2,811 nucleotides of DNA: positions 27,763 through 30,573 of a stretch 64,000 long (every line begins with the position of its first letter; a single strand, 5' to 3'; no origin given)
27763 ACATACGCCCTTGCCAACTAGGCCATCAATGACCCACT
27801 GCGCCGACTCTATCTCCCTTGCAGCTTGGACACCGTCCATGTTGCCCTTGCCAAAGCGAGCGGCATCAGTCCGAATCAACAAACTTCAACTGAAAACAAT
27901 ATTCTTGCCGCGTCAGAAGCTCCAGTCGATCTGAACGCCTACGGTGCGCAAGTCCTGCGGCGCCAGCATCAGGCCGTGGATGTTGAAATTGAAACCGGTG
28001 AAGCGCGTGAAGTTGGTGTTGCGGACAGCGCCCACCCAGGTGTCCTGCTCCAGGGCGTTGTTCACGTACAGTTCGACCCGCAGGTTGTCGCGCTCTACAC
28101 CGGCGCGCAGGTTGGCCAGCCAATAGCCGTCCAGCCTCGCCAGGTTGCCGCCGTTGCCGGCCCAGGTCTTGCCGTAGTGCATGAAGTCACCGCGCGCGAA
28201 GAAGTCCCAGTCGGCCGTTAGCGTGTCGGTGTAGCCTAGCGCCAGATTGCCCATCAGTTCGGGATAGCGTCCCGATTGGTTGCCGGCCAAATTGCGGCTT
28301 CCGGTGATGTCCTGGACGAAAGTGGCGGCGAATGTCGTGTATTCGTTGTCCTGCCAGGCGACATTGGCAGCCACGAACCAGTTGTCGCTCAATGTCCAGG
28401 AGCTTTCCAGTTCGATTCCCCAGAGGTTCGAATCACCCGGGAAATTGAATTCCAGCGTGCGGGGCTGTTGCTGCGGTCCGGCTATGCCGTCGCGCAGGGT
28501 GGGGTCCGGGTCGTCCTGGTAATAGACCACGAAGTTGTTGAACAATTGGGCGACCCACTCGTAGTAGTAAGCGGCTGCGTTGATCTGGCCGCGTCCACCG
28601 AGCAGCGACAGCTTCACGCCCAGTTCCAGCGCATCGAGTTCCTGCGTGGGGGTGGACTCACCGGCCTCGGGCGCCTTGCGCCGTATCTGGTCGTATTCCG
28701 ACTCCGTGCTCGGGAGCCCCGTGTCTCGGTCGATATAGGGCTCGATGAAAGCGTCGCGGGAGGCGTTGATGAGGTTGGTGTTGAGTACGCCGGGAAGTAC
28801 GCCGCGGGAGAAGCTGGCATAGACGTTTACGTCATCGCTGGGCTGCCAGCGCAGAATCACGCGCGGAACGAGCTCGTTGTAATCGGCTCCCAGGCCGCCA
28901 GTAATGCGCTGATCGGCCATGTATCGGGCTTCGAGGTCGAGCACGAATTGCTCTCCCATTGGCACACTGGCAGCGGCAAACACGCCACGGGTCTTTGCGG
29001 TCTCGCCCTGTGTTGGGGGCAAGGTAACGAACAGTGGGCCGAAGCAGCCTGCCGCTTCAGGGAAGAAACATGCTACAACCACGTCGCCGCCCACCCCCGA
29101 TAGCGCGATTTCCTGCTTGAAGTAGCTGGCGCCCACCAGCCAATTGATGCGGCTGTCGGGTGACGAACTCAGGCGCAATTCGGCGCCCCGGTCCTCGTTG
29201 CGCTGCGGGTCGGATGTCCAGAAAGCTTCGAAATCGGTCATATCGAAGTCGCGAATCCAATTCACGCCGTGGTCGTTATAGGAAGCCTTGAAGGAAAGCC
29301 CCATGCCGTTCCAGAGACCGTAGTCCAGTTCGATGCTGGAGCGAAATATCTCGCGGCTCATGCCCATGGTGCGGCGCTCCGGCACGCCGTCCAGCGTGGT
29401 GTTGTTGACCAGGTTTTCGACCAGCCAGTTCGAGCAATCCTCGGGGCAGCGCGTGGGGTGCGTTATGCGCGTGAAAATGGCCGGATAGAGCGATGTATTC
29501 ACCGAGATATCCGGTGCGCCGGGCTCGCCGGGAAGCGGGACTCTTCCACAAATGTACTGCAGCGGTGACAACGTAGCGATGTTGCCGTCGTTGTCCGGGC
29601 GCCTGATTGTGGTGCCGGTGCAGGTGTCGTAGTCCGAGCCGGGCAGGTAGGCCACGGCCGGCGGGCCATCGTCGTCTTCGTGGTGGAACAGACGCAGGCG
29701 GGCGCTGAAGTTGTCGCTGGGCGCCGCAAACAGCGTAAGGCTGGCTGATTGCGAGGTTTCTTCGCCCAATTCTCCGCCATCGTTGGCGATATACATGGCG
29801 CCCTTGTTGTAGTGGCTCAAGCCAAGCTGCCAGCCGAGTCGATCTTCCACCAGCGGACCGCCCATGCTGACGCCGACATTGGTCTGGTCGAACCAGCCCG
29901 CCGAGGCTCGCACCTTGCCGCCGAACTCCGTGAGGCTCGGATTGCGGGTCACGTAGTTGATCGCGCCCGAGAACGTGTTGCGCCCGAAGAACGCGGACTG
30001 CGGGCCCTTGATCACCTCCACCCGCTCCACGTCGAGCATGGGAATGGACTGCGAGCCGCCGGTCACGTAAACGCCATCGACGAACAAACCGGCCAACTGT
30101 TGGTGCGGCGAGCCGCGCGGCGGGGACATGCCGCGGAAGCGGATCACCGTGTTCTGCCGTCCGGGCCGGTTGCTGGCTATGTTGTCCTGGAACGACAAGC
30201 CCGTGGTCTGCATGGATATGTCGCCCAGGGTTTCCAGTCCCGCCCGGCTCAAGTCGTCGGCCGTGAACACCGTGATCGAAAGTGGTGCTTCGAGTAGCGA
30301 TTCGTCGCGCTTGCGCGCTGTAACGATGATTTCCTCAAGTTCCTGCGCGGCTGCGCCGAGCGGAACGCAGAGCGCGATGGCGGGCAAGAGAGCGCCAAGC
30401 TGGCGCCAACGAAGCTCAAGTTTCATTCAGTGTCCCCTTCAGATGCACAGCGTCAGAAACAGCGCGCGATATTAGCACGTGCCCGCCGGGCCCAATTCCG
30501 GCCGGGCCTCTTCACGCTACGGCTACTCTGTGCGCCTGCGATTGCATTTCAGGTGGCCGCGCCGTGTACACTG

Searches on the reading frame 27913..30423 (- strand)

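Call 71: search_protein_families(library=pfam, proteins=[window:27913-30423:-], max_evalue=0.001)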
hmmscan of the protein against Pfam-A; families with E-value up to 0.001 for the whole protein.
window:27913-30423:- (836 aa): 2 families
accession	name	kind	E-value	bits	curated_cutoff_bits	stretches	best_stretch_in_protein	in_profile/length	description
PF00593.30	TonB_dep_Rec_b-barrel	-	1.2e-28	101.6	27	1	359-789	62-435/436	TonB dependent receptor-like, beta-barrel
PF07715.20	Plug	-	1.5e-17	64.5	23.9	1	44-154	3-107/107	TonB-dependent Receptor Plug Domain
